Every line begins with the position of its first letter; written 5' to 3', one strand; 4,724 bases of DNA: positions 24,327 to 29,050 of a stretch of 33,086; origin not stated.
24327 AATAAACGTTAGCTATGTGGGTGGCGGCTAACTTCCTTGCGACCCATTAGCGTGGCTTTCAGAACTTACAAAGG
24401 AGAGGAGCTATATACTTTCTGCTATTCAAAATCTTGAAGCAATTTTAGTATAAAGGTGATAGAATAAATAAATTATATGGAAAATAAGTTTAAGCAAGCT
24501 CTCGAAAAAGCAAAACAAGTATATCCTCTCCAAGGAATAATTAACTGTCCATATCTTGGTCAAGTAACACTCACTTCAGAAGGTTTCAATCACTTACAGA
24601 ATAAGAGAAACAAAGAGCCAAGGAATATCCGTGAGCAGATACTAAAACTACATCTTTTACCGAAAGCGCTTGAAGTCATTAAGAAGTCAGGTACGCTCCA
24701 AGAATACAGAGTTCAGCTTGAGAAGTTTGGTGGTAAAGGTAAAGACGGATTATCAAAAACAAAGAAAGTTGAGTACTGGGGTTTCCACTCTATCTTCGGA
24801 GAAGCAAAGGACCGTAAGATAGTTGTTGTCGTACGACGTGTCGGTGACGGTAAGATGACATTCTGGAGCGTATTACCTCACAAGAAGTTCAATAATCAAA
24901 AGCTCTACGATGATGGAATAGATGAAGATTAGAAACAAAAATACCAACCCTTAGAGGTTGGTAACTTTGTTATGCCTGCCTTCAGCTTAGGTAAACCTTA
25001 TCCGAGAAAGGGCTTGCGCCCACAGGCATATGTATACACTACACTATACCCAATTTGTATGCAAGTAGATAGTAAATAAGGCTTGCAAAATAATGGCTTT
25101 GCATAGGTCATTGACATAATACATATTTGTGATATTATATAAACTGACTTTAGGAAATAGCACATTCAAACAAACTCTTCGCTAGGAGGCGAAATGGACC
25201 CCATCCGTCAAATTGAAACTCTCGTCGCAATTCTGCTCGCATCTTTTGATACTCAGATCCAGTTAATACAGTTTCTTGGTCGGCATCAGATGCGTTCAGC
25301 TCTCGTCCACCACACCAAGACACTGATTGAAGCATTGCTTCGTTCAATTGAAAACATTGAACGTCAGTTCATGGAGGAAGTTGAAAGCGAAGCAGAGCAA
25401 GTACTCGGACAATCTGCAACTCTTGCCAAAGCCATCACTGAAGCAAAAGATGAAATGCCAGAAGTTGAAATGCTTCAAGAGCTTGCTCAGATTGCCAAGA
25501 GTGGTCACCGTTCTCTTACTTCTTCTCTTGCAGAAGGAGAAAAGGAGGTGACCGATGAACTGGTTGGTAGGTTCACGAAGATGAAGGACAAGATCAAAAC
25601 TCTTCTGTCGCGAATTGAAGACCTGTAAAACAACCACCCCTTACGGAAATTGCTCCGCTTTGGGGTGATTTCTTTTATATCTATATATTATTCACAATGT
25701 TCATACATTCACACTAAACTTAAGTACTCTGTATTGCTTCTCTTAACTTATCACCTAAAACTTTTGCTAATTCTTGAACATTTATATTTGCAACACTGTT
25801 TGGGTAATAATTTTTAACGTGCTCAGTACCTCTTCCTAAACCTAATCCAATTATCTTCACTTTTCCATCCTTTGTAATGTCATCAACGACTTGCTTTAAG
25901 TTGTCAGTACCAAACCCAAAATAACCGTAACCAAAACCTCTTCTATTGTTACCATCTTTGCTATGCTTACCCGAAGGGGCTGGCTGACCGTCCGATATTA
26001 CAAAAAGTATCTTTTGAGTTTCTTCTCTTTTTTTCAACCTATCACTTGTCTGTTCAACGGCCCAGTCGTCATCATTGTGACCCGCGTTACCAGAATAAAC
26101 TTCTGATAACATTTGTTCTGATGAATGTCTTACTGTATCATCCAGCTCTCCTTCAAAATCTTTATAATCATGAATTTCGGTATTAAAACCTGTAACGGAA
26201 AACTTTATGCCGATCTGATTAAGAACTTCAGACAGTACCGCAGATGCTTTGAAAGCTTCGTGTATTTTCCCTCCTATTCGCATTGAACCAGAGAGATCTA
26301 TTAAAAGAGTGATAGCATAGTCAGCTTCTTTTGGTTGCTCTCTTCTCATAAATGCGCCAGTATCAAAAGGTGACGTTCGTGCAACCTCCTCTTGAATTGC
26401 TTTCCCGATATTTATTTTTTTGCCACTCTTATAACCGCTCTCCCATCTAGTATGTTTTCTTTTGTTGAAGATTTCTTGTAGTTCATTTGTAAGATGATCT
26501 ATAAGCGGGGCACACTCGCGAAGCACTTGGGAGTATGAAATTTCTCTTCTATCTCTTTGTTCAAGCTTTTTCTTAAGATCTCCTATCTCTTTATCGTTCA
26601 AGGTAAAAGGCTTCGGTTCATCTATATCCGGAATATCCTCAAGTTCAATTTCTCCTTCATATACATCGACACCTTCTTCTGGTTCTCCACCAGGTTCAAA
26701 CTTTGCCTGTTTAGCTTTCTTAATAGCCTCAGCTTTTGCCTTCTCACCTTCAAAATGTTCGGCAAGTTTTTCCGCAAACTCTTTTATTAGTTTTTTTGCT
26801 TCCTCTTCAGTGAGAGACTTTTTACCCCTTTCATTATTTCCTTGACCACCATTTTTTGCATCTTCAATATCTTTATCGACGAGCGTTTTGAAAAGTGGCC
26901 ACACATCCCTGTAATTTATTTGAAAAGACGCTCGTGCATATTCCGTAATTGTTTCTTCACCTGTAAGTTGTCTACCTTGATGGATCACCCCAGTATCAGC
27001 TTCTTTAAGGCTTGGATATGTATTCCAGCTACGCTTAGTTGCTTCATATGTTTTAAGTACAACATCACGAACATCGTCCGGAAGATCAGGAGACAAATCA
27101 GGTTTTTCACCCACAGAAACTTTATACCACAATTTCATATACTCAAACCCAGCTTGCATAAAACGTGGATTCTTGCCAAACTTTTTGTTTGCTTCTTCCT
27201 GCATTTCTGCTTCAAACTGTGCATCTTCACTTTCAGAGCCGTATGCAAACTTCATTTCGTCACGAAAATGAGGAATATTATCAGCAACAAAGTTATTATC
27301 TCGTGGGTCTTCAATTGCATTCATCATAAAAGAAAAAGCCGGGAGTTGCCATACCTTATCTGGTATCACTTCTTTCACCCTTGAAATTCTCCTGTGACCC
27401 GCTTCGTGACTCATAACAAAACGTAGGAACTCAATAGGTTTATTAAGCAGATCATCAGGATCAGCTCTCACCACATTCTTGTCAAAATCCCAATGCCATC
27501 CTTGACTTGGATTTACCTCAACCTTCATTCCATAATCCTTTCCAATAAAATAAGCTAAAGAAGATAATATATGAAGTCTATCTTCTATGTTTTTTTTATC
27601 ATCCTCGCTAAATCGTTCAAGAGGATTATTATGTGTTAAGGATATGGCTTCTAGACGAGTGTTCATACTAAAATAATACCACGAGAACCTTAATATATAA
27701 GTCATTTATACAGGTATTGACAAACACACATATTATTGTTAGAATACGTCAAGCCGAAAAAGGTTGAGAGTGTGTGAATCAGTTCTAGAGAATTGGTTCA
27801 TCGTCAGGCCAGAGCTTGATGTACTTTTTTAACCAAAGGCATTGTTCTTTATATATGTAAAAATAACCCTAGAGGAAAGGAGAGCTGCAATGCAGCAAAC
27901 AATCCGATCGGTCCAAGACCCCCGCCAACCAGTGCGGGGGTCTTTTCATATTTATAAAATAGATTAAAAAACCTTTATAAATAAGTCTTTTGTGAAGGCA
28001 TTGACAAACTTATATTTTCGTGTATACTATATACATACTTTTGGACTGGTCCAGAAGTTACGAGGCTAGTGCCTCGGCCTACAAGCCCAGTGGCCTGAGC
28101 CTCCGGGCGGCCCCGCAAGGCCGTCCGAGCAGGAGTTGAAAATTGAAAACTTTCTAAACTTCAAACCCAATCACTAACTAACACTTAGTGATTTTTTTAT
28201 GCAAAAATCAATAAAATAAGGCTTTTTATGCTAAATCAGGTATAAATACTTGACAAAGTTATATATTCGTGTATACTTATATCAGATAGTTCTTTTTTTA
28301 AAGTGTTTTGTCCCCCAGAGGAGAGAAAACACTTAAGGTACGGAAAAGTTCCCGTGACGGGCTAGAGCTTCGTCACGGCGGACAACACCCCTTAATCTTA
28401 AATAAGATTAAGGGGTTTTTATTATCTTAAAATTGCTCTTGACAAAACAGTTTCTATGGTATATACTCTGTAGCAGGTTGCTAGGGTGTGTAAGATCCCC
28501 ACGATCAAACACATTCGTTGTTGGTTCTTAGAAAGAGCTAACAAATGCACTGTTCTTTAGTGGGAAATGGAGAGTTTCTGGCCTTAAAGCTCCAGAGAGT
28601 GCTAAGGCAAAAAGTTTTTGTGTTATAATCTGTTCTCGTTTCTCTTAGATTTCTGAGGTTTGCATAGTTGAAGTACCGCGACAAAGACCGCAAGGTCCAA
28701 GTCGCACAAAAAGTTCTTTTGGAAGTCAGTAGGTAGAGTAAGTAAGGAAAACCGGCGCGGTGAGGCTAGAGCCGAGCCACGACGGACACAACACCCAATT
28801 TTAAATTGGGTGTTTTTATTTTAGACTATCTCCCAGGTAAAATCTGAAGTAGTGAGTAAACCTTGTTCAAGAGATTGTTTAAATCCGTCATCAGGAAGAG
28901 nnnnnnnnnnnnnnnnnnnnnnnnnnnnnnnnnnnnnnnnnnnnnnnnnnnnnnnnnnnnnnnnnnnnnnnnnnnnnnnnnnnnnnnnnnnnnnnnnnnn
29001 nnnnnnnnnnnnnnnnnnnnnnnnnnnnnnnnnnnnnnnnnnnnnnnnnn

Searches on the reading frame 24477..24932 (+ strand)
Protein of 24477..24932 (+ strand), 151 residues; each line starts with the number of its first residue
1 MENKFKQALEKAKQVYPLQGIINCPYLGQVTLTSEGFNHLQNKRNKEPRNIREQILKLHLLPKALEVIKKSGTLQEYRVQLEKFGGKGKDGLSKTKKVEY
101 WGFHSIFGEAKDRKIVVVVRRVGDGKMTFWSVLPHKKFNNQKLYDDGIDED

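Call 8: search_protein_families(library=pfam, proteins=[window:24477-24932:+], max_evalue=0.01)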
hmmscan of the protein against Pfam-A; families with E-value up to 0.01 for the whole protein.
window:24477-24932:+ (151 aa): 1 family
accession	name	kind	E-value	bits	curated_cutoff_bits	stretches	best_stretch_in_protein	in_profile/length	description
PF09802.14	Sec66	-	0.00058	19.9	22.1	1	37-89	49-101/180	Preprotein translocase subunit Sec66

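Call 25: search_protein_families(library=ncbifam, proteins=[window:24477-24932:+], max_evalue=0.001)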
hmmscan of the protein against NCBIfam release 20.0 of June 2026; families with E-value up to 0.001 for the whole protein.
window:24477-24932:+ (151 aa): 0 families

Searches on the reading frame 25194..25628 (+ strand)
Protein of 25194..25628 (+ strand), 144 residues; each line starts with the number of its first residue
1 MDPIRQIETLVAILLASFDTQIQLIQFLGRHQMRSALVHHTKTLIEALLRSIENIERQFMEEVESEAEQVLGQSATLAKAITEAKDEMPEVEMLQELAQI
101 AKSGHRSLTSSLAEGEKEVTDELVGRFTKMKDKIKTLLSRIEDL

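Call 8: search_protein_families(library=pfam, proteins=[window:25194-25628:+], max_evalue=0.01)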
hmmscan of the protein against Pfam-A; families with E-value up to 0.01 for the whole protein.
window:25194-25628:+ (144 aa): 2 families
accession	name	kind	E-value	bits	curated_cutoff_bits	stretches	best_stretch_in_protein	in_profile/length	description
PF03127.19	GAT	-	0.0024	18.5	31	0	85-140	15-70/77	GAT domain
PF21662.3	WipA_N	-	0.0088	17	27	0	31-75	20-62/105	WipA, alpha-helical hairpin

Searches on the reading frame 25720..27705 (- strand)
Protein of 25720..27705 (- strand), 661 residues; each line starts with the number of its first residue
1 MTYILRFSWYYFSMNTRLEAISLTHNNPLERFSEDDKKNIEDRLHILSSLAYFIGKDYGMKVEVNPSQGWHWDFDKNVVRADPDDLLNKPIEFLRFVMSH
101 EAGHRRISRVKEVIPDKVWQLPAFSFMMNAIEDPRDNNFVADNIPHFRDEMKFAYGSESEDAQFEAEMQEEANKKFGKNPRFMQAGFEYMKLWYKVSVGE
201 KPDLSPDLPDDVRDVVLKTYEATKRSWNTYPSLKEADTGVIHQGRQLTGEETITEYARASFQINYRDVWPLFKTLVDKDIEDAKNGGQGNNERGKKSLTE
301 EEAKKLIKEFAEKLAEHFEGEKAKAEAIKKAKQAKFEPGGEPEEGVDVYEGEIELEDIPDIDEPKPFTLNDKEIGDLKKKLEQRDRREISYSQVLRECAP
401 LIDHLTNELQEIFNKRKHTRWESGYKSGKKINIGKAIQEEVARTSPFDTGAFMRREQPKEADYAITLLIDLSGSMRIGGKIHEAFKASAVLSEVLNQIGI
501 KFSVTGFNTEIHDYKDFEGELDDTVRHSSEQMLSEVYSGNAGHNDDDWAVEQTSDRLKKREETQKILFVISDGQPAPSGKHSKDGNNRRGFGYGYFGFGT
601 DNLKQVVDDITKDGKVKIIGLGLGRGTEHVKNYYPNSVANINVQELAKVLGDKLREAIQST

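Call 8: search_protein_families(library=pfam, proteins=[window:25720-27705:-], max_evalue=0.01)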
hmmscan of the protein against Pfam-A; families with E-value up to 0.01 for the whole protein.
window:25720-27705:- (661 aa): 3 families
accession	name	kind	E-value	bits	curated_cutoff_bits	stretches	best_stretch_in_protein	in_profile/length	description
PF11775.14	CobT_C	-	2.3e-17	63.8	21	2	452-512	2-62/220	Cobalamin biosynthesis protein CobT VWA domain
PF13519.12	VWA_2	-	0.0014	19.7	27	1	466-574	2-107/107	von Willebrand factor type A domain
PF00092.34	VWA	-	0.0017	19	23.8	0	465-602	2-141/174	von Willebrand factor type A domain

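Call 31: find_homologous_proteins(query=window:25720-27702:-, max_evalue=1e-20)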
Query window:25720-27702:- (660 aa): 507 proteins with E <= 1e-20 among 8000 candidates; the best 120 are listed.
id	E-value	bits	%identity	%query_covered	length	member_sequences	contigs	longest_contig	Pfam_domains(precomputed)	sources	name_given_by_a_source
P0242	0.0e+0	1474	100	98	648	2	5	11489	PF11775.14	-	-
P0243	0.0e+0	1244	81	98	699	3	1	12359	PF11775.14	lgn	-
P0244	0.0e+0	1213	85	98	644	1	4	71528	PF11775.14,PF00092.35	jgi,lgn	jgi:hypothetical protein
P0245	0.0e+0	1177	78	98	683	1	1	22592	PF11775.14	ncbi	-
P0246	0.0e+0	1069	72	98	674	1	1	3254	PF11775.14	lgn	-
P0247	0.0e+0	1025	70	98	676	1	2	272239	PF11775.14,PF00092.35,PF13519.13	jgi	jgi:cobalamin biosynthesis protein CobT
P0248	3.1e-279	946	62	98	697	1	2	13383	PF11775.14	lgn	-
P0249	5.8e-250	850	61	98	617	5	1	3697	PF11775.14,PF00092.35,PF13519.13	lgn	-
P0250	1.2e-238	812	58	98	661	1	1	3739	PF11775.14,PF00092.35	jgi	jgi:hypothetical protein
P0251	1.0e-226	773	58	97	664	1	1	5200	PF11775.14,PF00092.35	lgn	-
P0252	2.8e-225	768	56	98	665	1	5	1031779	PF11775.14,PF13519.13,PF05762.21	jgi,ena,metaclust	metaclust:\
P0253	2.0e-210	719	53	97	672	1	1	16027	PF11775.14,PF00092.35,PF13519.13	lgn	-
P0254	1.3e-196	673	62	43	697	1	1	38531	PF11775.14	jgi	jgi:hypothetical protein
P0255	5.9e-179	615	46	98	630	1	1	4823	PF11775.14,PF00092.35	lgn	-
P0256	1.2e-178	614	44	97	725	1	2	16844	PF11775.14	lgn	-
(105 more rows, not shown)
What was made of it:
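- Host identity: relatives of the flanking VWA protein that carry organism names are all CPR phyla (call 31).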

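Call 32: find_encoding_contigs(protein=P0244, flank=10000, max_places=2)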
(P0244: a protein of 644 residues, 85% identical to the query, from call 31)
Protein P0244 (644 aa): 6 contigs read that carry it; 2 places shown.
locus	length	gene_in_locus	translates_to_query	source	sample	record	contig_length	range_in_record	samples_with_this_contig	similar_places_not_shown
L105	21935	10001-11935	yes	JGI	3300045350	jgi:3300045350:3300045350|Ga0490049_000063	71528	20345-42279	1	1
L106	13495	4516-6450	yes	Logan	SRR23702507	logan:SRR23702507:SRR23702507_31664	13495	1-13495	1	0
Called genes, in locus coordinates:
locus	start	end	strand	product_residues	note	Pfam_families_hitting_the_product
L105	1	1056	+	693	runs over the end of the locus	PF02518:HATPase_c, PF00204:DNA_gyraseB, PF01751:Toprim, PF00986:DNA_gyraseB_C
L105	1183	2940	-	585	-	PF07973:tRNA_SAD, PF00587:tRNA-synt_2b, PF03129:HGTP_anticodon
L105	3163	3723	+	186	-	PF04011:LemA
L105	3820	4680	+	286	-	PF01435:Peptidase_M48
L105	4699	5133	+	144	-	-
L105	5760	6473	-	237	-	-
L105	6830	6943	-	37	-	-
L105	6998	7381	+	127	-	-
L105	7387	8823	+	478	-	PF07728:AAA_5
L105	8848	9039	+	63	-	-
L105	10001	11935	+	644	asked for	PF00092:VWA (faint), PF11775:CobT_C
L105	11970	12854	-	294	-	PF00903:Glyoxalase (faint), PF06983:3-dmu-9_3-mt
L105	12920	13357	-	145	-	PF06983:3-dmu-9_3-mt, PF00903:Glyoxalase (faint)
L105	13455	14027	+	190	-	PF04011:LemA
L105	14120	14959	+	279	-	PF04536:TPM_phosphatase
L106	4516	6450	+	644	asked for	PF00092:VWA (faint), PF11775:CobT_C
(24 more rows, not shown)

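Call 33: find_encoding_contigs(protein=P0243, flank=10000, max_places=1)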
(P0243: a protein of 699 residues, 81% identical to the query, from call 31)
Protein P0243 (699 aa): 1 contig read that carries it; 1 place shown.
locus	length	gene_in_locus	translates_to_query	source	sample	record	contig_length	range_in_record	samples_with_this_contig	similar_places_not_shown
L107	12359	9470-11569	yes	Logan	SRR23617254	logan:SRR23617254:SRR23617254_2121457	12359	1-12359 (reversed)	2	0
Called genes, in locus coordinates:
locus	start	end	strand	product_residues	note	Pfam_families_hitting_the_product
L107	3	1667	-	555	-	?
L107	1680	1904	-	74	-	-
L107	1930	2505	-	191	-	-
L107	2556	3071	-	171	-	-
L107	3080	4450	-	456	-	-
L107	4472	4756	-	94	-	-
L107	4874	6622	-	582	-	PF18860:AbiJ_NTD3 (faint)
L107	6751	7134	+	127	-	-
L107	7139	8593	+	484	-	PF07728:AAA_5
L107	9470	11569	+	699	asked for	PF11775:CobT_C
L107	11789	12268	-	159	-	-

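Call 34: find_encoding_contigs(protein=P0245, flank=10000, max_places=1)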
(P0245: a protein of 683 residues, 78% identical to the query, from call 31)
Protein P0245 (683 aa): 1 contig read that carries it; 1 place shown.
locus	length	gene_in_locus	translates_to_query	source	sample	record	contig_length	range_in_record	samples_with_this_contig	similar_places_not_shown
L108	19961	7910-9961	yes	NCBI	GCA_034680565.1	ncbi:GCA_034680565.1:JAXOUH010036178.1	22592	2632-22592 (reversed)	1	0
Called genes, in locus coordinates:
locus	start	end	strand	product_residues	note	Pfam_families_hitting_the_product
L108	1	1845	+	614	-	?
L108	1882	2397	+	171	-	PF02367:TsaE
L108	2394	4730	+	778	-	PF02739:5_3_exonuc_N, PF01367:5_3_exonuc, PF00476:DNA_pol_A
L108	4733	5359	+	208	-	-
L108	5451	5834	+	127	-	-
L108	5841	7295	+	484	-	PF07728:AAA_5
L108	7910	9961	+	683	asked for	PF11775:CobT_C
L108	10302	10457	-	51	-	-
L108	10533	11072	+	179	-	-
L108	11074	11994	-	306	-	PF01149:Fapy_DNA_glyco, PF06831:H2TH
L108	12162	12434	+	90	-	-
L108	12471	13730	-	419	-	PF08245:Mur_ligase_M, PF02875:Mur_ligase_C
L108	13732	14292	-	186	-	PF01330:RuvA_N, PF14520:HHH_5, PF07499:RuvA_C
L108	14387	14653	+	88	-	PF01649:Ribosomal_S20p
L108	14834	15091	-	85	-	-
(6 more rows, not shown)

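Call 35: find_encoding_contigs(protein=P0247, flank=10000, max_places=1)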
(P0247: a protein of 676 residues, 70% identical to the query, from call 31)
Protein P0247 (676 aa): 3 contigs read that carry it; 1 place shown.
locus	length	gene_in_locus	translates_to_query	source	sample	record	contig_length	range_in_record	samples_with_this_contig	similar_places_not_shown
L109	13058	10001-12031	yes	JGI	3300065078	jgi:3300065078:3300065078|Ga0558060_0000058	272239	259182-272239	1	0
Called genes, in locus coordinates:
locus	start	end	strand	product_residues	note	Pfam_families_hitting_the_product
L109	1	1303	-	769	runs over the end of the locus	-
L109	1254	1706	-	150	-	PF07963:N_methyl (weak)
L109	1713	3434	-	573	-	PF00482:T2SSF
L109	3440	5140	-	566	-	PF00437:T2SSE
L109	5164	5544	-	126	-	PF00072:Response_reg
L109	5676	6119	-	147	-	PF08570:DUF1761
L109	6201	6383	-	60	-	-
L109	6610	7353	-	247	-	-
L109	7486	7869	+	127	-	-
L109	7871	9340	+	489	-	PF07728:AAA_5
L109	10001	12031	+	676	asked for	PF13519:VWA_2 (faint), PF11775:CobT_C (faint), PF00092:VWA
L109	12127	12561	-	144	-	-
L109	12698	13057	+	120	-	?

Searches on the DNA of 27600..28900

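Call 73: search_rna_families(source=window, start=27600, end=28900, threshold=evalue, max_evalue=1)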
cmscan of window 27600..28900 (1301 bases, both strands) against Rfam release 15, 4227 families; matches with E-value up to 1: 4.
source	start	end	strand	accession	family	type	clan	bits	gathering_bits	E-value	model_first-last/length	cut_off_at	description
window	28301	28423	+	RF00515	PyrR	Cis-reg;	-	32.2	54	0.032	1-115/115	no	PyrR binding site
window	28356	28425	+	RF00042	CopA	Gene; antisense;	-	21.4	60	0.58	1-92/92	no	CopA-like RNA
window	28743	28835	-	RF00005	tRNA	Gene; tRNA;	CL00001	19.1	29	0.67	1-71/71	no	tRNA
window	28264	28342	+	RF02477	GlsR9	Gene; snRNA; snoRNA; CD-box;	-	17.7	95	0.79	1-79/79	no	Small nucleolar RNA GlsR9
